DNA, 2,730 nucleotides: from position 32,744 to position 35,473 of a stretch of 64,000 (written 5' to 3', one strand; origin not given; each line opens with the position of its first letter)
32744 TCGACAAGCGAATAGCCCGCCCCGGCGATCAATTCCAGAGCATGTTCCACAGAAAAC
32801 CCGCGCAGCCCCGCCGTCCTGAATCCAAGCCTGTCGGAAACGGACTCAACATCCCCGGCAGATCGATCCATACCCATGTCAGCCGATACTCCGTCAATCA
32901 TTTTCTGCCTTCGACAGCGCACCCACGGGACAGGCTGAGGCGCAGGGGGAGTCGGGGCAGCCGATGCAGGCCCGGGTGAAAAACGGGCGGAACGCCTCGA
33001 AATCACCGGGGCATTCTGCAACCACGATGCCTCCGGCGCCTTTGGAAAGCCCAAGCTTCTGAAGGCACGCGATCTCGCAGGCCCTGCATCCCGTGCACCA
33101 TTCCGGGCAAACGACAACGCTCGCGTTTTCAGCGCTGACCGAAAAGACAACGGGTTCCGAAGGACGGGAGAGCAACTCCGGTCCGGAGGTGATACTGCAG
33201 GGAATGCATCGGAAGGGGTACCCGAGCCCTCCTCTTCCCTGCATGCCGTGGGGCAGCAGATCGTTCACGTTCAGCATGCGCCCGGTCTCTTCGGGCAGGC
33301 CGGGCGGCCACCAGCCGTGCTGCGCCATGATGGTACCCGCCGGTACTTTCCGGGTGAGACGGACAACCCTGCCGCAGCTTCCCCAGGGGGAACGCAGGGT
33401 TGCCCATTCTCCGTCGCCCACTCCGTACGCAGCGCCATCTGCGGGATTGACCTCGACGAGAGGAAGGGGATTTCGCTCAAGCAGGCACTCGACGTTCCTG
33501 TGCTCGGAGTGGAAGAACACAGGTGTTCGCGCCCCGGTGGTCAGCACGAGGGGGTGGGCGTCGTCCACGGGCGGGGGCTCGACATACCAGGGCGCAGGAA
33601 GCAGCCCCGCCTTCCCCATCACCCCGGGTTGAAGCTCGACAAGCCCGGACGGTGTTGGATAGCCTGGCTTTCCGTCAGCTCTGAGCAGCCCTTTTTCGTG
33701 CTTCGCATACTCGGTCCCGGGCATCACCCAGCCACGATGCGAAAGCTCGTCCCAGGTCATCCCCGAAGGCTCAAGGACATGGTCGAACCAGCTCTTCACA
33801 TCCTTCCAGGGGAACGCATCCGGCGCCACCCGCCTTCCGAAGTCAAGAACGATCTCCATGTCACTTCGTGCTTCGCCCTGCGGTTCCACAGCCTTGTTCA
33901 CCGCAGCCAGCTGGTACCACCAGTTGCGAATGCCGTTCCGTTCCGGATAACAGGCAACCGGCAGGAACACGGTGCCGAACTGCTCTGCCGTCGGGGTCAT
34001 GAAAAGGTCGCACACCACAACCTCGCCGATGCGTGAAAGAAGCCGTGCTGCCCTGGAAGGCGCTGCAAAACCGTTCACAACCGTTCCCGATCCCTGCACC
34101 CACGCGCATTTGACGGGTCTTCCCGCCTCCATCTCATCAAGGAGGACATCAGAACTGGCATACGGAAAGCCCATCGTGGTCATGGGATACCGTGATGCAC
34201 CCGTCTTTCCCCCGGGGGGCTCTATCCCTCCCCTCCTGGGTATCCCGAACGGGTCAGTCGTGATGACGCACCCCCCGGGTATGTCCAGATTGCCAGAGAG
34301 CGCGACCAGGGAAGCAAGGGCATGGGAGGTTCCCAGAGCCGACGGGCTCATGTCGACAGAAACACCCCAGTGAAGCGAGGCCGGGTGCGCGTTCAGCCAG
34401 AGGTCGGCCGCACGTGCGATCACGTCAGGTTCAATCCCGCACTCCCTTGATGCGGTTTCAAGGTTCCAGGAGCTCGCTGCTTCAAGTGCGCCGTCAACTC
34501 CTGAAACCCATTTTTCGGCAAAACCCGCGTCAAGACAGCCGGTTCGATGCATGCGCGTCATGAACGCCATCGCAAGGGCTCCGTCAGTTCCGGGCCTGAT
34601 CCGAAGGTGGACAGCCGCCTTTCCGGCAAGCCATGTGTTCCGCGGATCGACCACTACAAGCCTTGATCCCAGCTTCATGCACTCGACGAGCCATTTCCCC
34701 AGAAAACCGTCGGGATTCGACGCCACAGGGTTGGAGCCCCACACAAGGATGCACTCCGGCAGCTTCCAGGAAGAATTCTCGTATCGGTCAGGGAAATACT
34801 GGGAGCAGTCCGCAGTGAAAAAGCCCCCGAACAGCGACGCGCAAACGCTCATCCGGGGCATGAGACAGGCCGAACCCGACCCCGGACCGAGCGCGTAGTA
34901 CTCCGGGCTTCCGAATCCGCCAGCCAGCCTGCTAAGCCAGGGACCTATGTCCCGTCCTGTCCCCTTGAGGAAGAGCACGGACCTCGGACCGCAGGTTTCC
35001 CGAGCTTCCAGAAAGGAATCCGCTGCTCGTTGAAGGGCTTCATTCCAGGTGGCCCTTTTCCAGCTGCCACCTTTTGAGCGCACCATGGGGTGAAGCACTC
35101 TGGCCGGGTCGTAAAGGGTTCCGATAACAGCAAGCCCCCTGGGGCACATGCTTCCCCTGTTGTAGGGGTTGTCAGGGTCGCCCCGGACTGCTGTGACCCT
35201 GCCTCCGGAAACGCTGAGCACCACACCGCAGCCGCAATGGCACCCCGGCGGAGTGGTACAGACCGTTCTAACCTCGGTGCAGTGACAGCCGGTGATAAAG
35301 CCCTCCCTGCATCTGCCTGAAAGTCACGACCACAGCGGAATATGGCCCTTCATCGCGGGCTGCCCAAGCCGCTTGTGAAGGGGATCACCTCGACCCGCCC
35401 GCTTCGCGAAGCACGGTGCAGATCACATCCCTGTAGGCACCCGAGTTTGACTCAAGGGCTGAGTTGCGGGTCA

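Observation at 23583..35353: Orphan 11-gene radical-SAM-rich operon with no visible precursor peptide (Mo/W oxidoreductase, TIM barrel, 3x rSAM/SPASM, MTase, B12-rSAM, NTP-transferase, MTase, CDP-alcohol transferase, FG-GAP protein)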

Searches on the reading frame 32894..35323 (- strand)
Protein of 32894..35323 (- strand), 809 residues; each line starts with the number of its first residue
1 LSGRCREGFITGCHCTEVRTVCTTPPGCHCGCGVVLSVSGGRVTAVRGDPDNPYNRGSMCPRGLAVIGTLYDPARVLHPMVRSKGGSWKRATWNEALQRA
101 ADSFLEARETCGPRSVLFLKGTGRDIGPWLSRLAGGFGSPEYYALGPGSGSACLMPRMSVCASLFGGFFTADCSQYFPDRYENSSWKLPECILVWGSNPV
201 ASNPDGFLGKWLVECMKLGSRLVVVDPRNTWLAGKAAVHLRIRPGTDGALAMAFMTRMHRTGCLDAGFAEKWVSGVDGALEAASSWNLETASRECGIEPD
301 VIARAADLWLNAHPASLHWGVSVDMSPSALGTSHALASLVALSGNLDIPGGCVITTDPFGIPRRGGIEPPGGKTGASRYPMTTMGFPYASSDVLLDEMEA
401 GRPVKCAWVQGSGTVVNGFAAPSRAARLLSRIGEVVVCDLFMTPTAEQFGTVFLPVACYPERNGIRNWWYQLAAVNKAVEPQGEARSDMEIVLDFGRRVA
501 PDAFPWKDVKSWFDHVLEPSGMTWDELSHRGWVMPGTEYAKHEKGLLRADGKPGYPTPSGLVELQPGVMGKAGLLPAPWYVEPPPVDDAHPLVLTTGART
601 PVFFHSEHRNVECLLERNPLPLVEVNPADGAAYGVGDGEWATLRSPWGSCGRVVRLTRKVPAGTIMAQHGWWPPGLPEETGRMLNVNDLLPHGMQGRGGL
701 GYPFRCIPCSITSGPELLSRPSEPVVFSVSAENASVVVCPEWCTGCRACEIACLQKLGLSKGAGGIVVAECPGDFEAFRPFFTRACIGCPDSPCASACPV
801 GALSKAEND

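Call 6: search_protein_families(library=pfam, proteins=[window:32894-35323:-], max_evalue=0.01)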
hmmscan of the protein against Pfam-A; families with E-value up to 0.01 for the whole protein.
window:32894-35323:- (809 aa): 4 families
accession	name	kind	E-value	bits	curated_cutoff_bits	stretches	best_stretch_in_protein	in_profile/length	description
PF00384.28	Molybdopterin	-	4.2e-22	79.1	24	1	75-494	1-349/353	Molybdopterin oxidoreductase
PF01568.27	Molydop_binding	-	8.9e-17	61.6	26.8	1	592-691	1-94/110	Molydopterin dinucleotide binding domain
PF04879.21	Molybdop_Fe4S4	-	5.1e-11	42.8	22.7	1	17-71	3-54/55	Molybdopterin oxidoreductase Fe4S4 domain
PF13187.11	Fer4_9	-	0.003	18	27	1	743-802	2-51/52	4Fe-4S dicluster domain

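Call 7: search_protein_families(library=ncbifam, proteins=[window:32894-35323:-], max_evalue=0.01)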
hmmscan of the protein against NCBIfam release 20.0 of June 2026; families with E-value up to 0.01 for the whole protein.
window:32894-35323:- (809 aa): 31 families (the best 25 are shown)
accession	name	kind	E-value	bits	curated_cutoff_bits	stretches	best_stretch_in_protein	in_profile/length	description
TIGR01591.1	Fdh-alpha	equivalog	3.4e-57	194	666.25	3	190-354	157-319/672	formate dehydrogenase subunit alpha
NF012032.0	PRK15488.1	equivalog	2.8e-41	141.4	694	2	16-353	42-362/759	thiosulfate reductase PhsA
NF041323.1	Nitr_red_NasA_Halo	equivalog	3.5e-39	134.9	1000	2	28-351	3-310/673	assimilatory nitrate reductase NasA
TIGR03479.1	DMSO_red_II_alp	subfamily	1.9e-28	99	984.75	3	59-258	104-292/913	molybdopterin-dependent oxidoreductase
NF047855.1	AssmNtatRedNasC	equivalog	2.6e-28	98.7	1100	3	190-315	182-305/708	assimilatory nitrate reductase catalytic subunit NasC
TIGR02166.1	dmsA_ynfE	subfamily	2e-25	89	777.7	2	27-278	52-304/794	DMSO/selenate family reductase complex A subunit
NF041513.1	formate_DH_Act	exception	4.5e-24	84.3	1400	2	18-110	43-133/1067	formate dehydrogenase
TIGR01553.1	formate-DH-alph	equivalog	2.2e-23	82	814.2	2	17-109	44-141/1009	formate dehydrogenase-N subunit alpha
NF041714.1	arsenate_red_ArrA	equivalog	7.7e-15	54.1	1600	1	21-259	51-282/848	arsenate respiratory reductase molybdopterin-containing subunit ArrA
TIGR00509.1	bisC_fam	subfamily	1.4e-14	53.4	1017.55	2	404-502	413-513/772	molybdopterin guanine dinucleotide-containing S/N-oxide reductase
TIGR01706.1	NAPA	equivalog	2.1e-14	52.8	930.55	1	28-117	50-145/830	periplasmic nitrate reductase subunit alpha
NF010055.0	PRK13532.1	equivalog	3e-14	52.2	904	1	28-119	50-147/830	nitrate reductase catalytic subunit NapA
NF041884.1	selenate_YnfF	exception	6.2e-13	47.5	1650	1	21-305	49-332/798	selenate/tellurate reductase subunit YnfF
NF041783.2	mnquin_red_QrcB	equivalog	3.5e-12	45.3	440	1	27-145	59-175/695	menaquinone reductase molybdopterin-binding-like subunit QrcB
TIGR02693.1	arsenite_ox_L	equivalog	6e-12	44.4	359.05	2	220-309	267-363/806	arsenate reductase (azurin) large subunit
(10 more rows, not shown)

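Call 24: search_solved_structures(query=window:32894-35323:-, max_evalue=1e-10, show_alignments=1)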
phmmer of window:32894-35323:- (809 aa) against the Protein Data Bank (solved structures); distinct sequences matched with E-value up to 1e-10: 34.
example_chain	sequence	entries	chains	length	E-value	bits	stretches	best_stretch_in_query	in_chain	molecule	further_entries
2e7z_A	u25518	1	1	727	3e-44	154.5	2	368-675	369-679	Acetylene hydratase Ahy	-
7bkb_D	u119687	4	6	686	2.7e-38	134.8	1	19-669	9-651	Formate dehydrogenase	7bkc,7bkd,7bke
7qv7_S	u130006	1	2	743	1.5e-37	132.4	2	20-353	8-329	Hydrogen dependent carbon dioxide reductase subunit FdhF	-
2vpw_A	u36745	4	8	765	4.2e-37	130.8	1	14-655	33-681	THIOSULFATE REDUCTASE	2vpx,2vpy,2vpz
9t1s_L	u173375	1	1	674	3e-32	114.8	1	189-661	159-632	formate dehydrogenase (coenzyme F420)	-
9vap_A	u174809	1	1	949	3.3e-29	104.7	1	16-351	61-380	Formate dehydrogenase molybdopterin-binding subunit FdhA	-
7vw6_A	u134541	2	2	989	4.1e-27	97.8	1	17-351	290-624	Formate dehydrogenase | Tungsten-containing formate dehydrogenase alpha subunit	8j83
7e5z_A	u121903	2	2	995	4.3e-27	97.7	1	17-351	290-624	Formate dehydrogenase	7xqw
2jio_A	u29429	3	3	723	3.7e-26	94.6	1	27-641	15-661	PERIPLASMIC NITRATE REDUCTASE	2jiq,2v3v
8rqz_C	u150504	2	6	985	1e-25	93.2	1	17-658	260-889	Probable oxidoreductase YjgC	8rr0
9gzq_A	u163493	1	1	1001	1.1e-25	93.1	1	17-658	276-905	Probable oxidoreductase YjgC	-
1aa6_A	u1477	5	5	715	1.7e-25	92.5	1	20-673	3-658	FORMATE DEHYDROGENASE H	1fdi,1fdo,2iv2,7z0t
2jim_A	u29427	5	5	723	1.9e-25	92.3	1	27-641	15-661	PERIPLASMIC NITRATE REDUCTASE | PROTEIN (PERIPLASMIC NITRATE REDUCTASE)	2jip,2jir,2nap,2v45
1kqf_A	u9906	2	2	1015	6.2e-18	67.4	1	15-258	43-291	FORMATE DEHYDROGENASE, NITRATE-INDUCIBLE, MAJOR SUBUNIT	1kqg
9wxb_B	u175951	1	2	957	1.1e-17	66.6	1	17-665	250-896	Formate dehydrogenase alpha subunit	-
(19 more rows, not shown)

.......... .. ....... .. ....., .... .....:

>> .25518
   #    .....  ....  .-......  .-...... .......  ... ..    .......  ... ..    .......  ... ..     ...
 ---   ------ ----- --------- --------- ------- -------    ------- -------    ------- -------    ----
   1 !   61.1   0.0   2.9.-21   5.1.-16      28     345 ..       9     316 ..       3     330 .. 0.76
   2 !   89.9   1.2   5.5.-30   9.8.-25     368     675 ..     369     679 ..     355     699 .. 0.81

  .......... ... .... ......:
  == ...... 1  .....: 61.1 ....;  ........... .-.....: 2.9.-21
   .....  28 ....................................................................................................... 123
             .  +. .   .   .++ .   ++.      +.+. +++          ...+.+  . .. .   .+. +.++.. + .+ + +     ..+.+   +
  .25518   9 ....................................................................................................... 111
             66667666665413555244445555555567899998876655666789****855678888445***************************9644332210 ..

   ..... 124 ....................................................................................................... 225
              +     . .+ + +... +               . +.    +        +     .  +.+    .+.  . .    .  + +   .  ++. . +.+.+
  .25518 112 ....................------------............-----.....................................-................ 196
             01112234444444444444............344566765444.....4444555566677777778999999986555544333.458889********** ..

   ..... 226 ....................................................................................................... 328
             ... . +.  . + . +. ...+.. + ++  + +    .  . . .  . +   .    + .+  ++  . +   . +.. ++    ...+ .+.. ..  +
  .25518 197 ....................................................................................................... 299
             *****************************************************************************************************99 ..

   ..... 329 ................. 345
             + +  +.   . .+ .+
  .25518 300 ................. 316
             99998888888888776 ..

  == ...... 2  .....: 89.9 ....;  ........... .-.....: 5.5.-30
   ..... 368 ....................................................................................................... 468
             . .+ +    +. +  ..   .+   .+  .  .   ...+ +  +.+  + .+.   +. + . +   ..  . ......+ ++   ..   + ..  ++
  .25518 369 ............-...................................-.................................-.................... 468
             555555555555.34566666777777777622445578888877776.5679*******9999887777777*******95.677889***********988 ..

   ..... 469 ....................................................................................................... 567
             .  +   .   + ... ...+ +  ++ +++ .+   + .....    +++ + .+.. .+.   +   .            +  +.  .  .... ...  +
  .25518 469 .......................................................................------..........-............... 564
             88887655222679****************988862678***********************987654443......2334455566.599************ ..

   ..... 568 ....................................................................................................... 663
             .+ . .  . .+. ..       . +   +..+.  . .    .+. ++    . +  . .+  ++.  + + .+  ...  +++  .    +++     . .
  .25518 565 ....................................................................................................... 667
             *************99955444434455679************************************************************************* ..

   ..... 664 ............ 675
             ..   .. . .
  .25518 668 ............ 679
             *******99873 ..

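Call 37: find_homologous_proteins(query=window:32894-35323:-, max_evalue=1e-30)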
Query window:32894-35323:- (809 aa): 961 proteins with E <= 1e-30 among 8000 candidates; the best 120 are listed.
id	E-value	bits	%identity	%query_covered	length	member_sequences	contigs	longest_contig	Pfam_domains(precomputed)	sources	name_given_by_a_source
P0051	0.0e+0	1780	100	93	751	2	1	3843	PF00384.28,PF01568.28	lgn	-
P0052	0.0e+0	1412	74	97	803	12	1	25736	PF00384.28,PF01568.28,PF04879.22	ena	-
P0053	0.0e+0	1363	72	97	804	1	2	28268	PF00384.28,PF01568.28,PF04879.22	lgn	-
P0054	0.0e+0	1362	72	98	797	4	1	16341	PF00384.28,PF01568.28,PF04879.22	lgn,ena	-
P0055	0.0e+0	1337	79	87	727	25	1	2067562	PF00384.28,PF01568.28,PF04879.22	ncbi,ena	-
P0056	0.0e+0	1319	78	87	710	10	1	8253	PF00384.28,PF01568.28,PF04879.22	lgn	-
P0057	0.0e+0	1228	71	91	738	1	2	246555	PF00384.28,PF01568.28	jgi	jgi:anaerobic selenocysteine-containing dehydrogenase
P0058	2.1e-296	1004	56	98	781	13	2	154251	PF00384.28,PF01568.28,PF04879.22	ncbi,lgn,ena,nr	ncbi:MAG: molybdopterin-dependent oxidoreductase [Candidatus Aegiribacteria sp.]|nr:molybdopterin-de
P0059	3.9e-291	986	56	98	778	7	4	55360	PF00384.28,PF01568.28,PF04879.22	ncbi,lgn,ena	-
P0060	2.4e-290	984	56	98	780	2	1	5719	PF00384.28,PF01568.28,PF04879.22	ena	-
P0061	7.2e-288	976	54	98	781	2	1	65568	PF00384.28,PF01568.28,PF04879.22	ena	-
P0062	8.5e-287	972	55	98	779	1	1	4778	PF00384.28,PF01568.28,PF04879.22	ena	-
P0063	8.7e-286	969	57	97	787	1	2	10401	PF00384.28,PF01568.28,PF04879.22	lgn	-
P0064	5.0e-284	963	56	97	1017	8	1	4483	PF01261.31,PF00384.28,PF01568.28,PF04879.22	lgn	-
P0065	9.0e-284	962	55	98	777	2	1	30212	PF00384.28,PF01568.28,PF04879.22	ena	-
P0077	3.2e-212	725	47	86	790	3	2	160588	PF00384.28,PF01568.28,PF04879.22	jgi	-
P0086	2.0e-198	680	46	88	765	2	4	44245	PF00384.28,PF01568.28,PF04879.22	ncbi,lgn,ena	-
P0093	3.8e-187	642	43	86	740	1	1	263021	PF00384.28,PF01568.28,PF04879.22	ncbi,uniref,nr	ncbi:dehydrogenase [candidate division LCP-89 bacterium B3_LCP]|uniref:Dehydrogenase n=1 Tax=candida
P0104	7.7e-177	608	41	86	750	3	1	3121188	PF00384.28,PF01568.28,PF04879.22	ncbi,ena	-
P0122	3.9e-169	583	40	85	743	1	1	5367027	PF00384.28,PF01568.28,PF04879.22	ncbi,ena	-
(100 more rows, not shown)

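Call 38: find_encoding_contigs(protein=P0077, flank=10000, max_places=1)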
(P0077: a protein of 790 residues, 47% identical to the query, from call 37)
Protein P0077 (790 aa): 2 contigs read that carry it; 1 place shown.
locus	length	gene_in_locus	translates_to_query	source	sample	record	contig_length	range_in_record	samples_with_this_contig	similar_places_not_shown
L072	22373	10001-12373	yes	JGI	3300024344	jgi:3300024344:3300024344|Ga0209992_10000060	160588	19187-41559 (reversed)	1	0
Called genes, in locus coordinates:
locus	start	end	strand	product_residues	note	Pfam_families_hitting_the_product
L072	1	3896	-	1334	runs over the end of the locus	PF00069:Pkinase, PF07714:PK_Tyr_Ser-Thr, PF13191:AAA_16, PF13424:TPR_12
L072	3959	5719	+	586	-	PF01266:DAO (faint), PF04820:Trp_halogenase (faint), PF05834:Lycopene_cycl (faint)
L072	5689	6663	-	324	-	PF03279:Lip_A_acyltrans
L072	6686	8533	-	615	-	PF12450:vWF_A, PF00092:VWA, PF13519:VWA_2, PF13768:VWA_3, PF12034:YfbK_C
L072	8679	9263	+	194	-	-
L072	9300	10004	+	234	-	PF13489:Methyltransf_23, PF13847:Methyltransf_31 (weak), PF08241:Methyltransf_11, PF08242:Methyltransf_12, PF13649:Methyltransf_25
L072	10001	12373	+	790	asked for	PF04879:Molybdop_Fe4S4, PF00384:Molybdopterin, PF01568:Molydop_binding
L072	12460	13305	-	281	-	-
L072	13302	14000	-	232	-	-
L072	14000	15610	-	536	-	PF04055:Radical_SAM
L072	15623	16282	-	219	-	-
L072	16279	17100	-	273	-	PF01261:AP_endonuc_2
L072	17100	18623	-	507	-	PF04055:Radical_SAM, PF13353:Fer4_12 (weak)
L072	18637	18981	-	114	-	PF12797:Fer4_2 (faint), PF00037:Fer4 (faint)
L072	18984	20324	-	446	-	PF04055:Radical_SAM, PF13353:Fer4_12 (weak)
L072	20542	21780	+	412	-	-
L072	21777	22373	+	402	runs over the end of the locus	-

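Call 39: find_encoding_contigs(protein=P0093, flank=10000, max_places=1)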
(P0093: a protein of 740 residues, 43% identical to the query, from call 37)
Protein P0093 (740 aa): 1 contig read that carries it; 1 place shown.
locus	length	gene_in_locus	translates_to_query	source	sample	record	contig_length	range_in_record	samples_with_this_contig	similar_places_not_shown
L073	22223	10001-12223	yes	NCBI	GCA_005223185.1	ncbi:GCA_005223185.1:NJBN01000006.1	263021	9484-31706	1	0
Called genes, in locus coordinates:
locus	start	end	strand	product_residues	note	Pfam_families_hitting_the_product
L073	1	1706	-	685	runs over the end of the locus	PF02629:CoA_binding, PF13380:CoA_binding_2, PF13607:Succ_CoA_lig, PF19045:Ligase_CoA_2, PF13549:ATP-grasp_5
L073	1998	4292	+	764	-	PF13620:CarboxypepD_reg, PF13715:CarbopepD_reg_2, PF07715:Plug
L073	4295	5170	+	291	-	PF14054:DUF4249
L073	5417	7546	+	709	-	PF13229:Beta_helix, PF05048:NosD, PF13229:Beta_helix, PF18962:Por_Secre_tail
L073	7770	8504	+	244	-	PF00989:PAS (faint), PF13188:PAS_8, PF13426:PAS_9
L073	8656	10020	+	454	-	PF02310:B12-binding, PF04055:Radical_SAM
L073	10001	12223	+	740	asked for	PF04879:Molybdop_Fe4S4, PF00384:Molybdopterin, PF01568:Molydop_binding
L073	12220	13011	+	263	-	PF01261:AP_endonuc_2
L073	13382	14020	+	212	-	-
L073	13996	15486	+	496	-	PF04055:Radical_SAM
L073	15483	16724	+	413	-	PF04055:Radical_SAM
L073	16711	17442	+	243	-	PF00891:Methyltransf_2 (weak), PF13489:Methyltransf_23, PF01209:Ubie_methyltran (faint), PF08241:Methyltransf_11, PF08242:Methyltransf_12, PF13649:Methyltransf_25, PF13847:Methyltransf_31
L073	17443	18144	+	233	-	PF01128:IspD, PF12804:NTP_transf_3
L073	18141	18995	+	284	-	PF01209:Ubie_methyltran (weak), PF13847:Methyltransf_31, PF08241:Methyltransf_11, PF08242:Methyltransf_12, PF13649:Methyltransf_25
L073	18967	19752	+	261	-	PF01066:CDP-OH_P_transf (weak)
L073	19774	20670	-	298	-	PF13349:DUF4097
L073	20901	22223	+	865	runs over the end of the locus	PF07719:TPR_2 (faint), PF13424:TPR_12 (weak), PF14938:SNAP (faint), PF13174:TPR_6 (faint), PF00515:TPR_1 (weak), PF13374:TPR_10 (weak), PF13424:TPR_12, PF12770:CHAT, +4 more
